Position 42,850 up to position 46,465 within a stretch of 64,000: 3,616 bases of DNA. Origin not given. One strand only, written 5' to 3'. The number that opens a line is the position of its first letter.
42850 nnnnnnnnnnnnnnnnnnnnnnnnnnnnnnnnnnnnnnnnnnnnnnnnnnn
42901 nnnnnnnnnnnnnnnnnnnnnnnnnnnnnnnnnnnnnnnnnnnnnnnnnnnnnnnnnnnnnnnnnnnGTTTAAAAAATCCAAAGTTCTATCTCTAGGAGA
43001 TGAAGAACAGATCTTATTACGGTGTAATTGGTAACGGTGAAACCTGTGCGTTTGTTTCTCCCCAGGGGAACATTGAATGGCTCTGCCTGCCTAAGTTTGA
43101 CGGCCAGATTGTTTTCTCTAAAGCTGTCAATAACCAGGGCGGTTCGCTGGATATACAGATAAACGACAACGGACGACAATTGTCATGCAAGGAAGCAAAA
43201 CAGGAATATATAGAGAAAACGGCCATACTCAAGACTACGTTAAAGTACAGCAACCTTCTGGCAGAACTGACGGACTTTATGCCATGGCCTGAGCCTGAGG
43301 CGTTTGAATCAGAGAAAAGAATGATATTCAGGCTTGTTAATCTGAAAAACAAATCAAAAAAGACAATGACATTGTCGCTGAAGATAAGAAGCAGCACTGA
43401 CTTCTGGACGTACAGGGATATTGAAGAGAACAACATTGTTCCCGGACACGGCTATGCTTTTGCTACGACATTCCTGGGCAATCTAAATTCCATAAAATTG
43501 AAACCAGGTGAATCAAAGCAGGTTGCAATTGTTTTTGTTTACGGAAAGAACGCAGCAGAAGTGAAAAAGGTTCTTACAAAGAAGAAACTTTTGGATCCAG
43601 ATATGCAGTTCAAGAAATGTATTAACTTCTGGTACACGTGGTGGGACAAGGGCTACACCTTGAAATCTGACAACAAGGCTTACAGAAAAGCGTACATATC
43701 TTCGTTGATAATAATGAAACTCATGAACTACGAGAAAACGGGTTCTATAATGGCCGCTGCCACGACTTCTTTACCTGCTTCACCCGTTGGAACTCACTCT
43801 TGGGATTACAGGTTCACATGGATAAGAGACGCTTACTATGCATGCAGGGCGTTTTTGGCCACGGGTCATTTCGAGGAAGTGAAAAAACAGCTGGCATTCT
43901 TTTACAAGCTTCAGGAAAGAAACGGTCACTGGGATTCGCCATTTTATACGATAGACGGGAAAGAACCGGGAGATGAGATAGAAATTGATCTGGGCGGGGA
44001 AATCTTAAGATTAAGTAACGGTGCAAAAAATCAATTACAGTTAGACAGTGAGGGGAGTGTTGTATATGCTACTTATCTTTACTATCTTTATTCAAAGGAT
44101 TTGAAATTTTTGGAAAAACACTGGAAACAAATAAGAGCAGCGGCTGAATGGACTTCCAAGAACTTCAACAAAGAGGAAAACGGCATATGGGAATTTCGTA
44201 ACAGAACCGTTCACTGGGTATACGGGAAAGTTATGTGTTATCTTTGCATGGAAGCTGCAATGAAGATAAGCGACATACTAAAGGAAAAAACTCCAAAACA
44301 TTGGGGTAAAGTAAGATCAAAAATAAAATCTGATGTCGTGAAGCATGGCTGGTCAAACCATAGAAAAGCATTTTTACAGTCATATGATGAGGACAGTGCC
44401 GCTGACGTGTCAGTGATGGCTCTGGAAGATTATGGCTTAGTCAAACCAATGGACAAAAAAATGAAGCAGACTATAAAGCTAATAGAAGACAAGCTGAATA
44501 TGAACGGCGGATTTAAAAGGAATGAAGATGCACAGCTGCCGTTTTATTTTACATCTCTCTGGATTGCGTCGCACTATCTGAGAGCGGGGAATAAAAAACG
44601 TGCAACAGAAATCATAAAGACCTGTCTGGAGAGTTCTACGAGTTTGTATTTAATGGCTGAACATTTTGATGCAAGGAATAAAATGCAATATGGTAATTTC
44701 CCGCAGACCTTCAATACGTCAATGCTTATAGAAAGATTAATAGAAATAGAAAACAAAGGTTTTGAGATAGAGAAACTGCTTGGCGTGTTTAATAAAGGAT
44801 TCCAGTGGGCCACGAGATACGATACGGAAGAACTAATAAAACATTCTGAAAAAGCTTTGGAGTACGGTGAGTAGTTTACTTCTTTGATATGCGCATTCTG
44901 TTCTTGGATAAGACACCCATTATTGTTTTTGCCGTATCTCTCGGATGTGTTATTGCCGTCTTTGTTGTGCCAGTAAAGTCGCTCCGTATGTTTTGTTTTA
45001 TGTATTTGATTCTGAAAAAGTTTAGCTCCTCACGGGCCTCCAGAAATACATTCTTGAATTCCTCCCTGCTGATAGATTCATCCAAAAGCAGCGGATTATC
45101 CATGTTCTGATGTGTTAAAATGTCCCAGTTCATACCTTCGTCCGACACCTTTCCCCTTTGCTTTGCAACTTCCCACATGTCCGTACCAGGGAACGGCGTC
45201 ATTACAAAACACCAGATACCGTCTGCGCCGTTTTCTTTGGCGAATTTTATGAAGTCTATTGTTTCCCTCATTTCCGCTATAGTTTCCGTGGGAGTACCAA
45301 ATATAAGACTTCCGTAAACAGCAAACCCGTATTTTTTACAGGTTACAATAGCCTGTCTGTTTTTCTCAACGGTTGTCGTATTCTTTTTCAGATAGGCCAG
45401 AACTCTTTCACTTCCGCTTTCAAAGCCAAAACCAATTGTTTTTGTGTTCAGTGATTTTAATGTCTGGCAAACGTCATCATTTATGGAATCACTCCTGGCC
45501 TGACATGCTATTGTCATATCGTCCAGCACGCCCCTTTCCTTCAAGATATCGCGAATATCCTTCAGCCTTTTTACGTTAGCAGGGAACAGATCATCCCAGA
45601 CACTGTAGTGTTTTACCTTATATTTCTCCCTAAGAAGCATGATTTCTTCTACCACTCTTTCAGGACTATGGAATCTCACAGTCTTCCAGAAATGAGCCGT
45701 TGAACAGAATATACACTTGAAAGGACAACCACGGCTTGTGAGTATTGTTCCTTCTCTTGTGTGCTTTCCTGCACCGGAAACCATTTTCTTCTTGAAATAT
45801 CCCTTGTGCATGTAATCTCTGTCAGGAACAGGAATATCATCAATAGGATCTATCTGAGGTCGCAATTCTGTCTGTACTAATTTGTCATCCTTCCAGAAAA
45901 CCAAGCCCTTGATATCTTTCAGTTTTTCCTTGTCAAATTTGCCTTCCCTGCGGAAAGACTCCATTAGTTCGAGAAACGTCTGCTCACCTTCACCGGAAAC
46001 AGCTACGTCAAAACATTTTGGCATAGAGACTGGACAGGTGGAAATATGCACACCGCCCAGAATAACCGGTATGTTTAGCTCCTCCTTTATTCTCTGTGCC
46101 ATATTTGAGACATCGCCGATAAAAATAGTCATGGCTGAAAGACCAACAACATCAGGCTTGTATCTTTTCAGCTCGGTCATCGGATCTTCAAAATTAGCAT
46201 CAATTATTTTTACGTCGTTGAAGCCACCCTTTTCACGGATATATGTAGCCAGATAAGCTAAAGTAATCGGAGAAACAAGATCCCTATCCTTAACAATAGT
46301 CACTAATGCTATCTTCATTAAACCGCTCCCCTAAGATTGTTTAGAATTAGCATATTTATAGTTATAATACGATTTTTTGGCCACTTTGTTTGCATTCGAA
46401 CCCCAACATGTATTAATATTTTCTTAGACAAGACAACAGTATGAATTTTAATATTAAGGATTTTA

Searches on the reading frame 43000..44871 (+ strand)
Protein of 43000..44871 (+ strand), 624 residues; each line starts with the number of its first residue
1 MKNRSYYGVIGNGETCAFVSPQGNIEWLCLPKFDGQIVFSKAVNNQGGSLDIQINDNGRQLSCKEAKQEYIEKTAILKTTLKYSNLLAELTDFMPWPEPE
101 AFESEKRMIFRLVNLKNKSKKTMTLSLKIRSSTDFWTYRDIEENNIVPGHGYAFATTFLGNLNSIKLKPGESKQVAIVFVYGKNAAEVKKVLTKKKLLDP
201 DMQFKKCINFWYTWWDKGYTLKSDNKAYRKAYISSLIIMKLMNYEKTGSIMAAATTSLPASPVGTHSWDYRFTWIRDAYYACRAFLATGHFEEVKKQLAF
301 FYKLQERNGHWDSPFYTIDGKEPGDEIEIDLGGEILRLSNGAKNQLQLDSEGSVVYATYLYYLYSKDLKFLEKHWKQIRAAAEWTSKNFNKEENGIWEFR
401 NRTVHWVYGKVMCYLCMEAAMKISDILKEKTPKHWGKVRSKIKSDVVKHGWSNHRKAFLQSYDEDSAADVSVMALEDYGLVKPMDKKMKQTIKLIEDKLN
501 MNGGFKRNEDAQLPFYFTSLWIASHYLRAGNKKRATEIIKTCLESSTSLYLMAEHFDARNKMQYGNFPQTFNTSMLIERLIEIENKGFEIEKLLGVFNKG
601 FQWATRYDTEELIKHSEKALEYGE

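Call 30: search_protein_families(library=pfam, proteins=[window:43000-44871:+], max_evalue=0.00001)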
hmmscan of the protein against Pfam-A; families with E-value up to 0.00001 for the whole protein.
window:43000-44871:+ (624 aa): 2 families
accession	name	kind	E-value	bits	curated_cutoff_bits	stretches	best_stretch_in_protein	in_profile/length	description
PF00723.27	Glyco_hydro_15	-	3.4e-37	128.8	22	1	227-509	2-294/427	Glycosyl hydrolases family 15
PF19291.4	TREH_N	-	9.3e-08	32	23.1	1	9-100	20-103/211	Trehalase-like, N-terminal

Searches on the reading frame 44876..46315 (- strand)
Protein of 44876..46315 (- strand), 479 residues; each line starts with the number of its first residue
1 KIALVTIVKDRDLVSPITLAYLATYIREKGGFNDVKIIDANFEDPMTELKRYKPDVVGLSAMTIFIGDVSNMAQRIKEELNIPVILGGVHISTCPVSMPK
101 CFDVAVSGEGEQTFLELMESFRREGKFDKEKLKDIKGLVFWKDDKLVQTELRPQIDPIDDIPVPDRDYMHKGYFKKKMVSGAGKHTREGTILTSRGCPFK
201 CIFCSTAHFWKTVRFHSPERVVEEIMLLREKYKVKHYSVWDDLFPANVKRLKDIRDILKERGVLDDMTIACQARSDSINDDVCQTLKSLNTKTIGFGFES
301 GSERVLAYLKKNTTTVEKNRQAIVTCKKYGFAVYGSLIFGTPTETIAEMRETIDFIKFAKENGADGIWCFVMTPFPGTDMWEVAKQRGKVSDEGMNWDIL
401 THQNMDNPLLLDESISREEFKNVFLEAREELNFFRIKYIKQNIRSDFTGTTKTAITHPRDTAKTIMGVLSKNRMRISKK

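Call 30: search_protein_families(library=pfam, proteins=[window:44876-46315:-], max_evalue=0.00001)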
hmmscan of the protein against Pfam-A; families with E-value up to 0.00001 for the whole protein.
window:44876-46315:- (479 aa): 2 families
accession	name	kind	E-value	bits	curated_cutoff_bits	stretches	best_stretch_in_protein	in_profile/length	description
PF04055.27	Radical_SAM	-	5.4e-23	82.4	29.5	1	192-356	2-166/166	Radical SAM superfamily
PF02310.24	B12-binding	-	6.6e-17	61.9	32.1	1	12-117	10-120/121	B12 binding domain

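Call 32: find_related_loci(query=window:44876-46315:-, collection=metagenome_contigs, flank=5000)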
Query window:44876-46315:- (479 aa) in metagenome_contigs; peptide patterns used: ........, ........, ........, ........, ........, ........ (x = any residue, [..] = any of these).
74 stretches matched a pattern; 1 encode a relative of the query (tblastn E <= 1e-3); 1 distinct loci.
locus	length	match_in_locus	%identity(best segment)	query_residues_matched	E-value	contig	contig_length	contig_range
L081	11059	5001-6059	23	3-397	2e-16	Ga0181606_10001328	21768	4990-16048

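Call 33: find_homologous_proteins(query=window:44876-46315:-, max_evalue=1e-30)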
Query window:44876-46315:- (479 aa): 707 proteins with E <= 1e-30 among 8000 candidates; the best 120 are listed.
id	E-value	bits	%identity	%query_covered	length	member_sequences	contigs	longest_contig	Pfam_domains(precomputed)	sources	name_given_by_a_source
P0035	0.0e+0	1099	100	100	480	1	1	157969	PF04055.28,PF02310.25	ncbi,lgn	-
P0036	6.2e-180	617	56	99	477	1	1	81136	PF04055.28,PF02310.25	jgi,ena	-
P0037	1.5e-179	616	54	100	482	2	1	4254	PF04055.28,PF19864.6,PF02310.25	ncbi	-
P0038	3.1e-178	611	55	100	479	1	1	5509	PF04055.28,PF02310.25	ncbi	-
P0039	2.1e-173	595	53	99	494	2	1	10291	PF04055.28,PF19864.6,PF02310.25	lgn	-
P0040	1.3e-168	580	52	98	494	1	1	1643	PF04055.28,PF19864.6,PF02310.25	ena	-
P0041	7.6e-153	528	49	97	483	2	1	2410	PF04055.28,PF19864.6,PF02310.25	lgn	-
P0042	1.0e-149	517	57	84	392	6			PF04055.28,PF19864.6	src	-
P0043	5.3e-149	515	49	99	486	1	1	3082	PF04055.28,PF19864.6,PF02310.25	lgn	-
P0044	1.2e-148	514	47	99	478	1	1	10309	PF04055.28,PF19864.6,PF02310.25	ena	-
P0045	1.3e-147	510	47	98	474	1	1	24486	PF04055.28,PF19864.6,PF02310.25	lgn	-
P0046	2.1e-147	510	47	99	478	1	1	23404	PF04055.28,PF19864.6,PF02310.25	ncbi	-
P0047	2.3e-142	493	47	98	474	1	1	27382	PF04055.28,PF19864.6,PF02310.25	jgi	jgi:anaerobic magnesium-protoporphyrin IX monomethyl ester cyclase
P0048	1.1e-141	491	47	97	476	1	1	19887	PF04055.28,PF19864.6,PF02310.25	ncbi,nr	ncbi:MAG: radical SAM protein [Candidatus Altiarchaeota archaeon]|nr:radical SAM protein [Candidatus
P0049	1.4e-138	480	46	98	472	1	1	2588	PF04055.28,PF19864.6,PF02310.25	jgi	jgi:radical SAM superfamily enzyme YgiQ (UPF0313 family)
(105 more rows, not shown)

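Call 34: find_encoding_contigs(protein=P0036, flank=5000, max_places=2)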
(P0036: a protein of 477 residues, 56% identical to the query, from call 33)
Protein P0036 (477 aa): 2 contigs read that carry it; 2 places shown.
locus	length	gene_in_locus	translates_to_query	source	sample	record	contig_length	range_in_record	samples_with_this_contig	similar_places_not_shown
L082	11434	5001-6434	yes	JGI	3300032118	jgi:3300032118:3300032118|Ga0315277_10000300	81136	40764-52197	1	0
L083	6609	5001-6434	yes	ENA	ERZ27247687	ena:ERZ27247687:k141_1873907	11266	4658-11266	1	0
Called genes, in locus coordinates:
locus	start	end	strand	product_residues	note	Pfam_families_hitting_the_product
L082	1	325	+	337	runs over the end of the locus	PF04055:Radical_SAM, PF13186:SPASM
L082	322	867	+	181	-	PF13489:Methyltransf_23 (weak), PF13649:Methyltransf_25 (faint), PF08241:Methyltransf_11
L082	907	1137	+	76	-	-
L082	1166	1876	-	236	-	PF13489:Methyltransf_23, PF08241:Methyltransf_11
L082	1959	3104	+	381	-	PF13439:Glyco_transf_4 (weak), PF00534:Glycos_transf_1, PF13692:Glyco_trans_1_4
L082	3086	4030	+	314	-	PF00535:Glycos_transf_2, PF13641:Glyco_tranf_2_3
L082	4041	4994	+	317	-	PF13439:Glyco_transf_4, PF13579:Glyco_trans_4_4 (weak), PF20706:GT4-conflict (weak), PF00534:Glycos_transf_1, PF13692:Glyco_trans_1_4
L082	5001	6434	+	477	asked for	PF02310:B12-binding, PF04055:Radical_SAM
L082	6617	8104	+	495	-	PF02310:B12-binding, PF04055:Radical_SAM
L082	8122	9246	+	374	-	PF13439:Glyco_transf_4, PF13579:Glyco_trans_4_4 (weak), PF00534:Glycos_transf_1, PF13692:Glyco_trans_1_4, PF13524:Glyco_trans_1_2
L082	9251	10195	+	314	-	PF01073:3Beta_HSD, PF01370:Epimerase, PF02719:Polysacc_synt_2, PF04321:RmlD_sub_bind, PF16363:GDP_Man_Dehyd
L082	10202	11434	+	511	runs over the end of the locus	PF01943:Polysacc_synt, PF03023:MurJ, PF13440:Polysacc_synt_3, PF01554:MatE (weak)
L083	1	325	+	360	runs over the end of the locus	PF04055:Radical_SAM, PF13186:SPASM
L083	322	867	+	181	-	PF13489:Methyltransf_23 (weak), PF13649:Methyltransf_25 (faint), PF08241:Methyltransf_11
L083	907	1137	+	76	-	-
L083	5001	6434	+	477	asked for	PF02310:B12-binding, PF04055:Radical_SAM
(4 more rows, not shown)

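Call 35: find_encoding_contigs(protein=P0038, flank=5000, max_places=2)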
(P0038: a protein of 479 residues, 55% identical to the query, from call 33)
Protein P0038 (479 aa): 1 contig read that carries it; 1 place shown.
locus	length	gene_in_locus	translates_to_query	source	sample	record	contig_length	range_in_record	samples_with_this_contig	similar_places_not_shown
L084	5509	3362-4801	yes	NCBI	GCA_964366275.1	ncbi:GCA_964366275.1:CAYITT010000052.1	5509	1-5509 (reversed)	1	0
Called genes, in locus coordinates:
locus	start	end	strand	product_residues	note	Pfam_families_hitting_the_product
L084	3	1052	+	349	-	?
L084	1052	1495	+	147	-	PF00908:dTDP_sugar_isom, PF14667:Polysacc_synt_C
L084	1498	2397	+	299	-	PF01073:3Beta_HSD, PF01370:Epimerase, PF02719:Polysacc_synt_2 (weak), PF04321:RmlD_sub_bind, PF13460:NAD_binding_10 (weak), PF16363:GDP_Man_Dehyd, PF07993:NAD_binding_4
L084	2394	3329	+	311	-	PF00535:Glycos_transf_2, PF10111:Glyco_tranf_2_2 (weak), PF13641:Glyco_tranf_2_3, PF13632:Glyco_trans_2_3 (faint), PF02709:Glyco_transf_7C (faint)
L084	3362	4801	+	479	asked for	PF02310:B12-binding, PF04055:Radical_SAM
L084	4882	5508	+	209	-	?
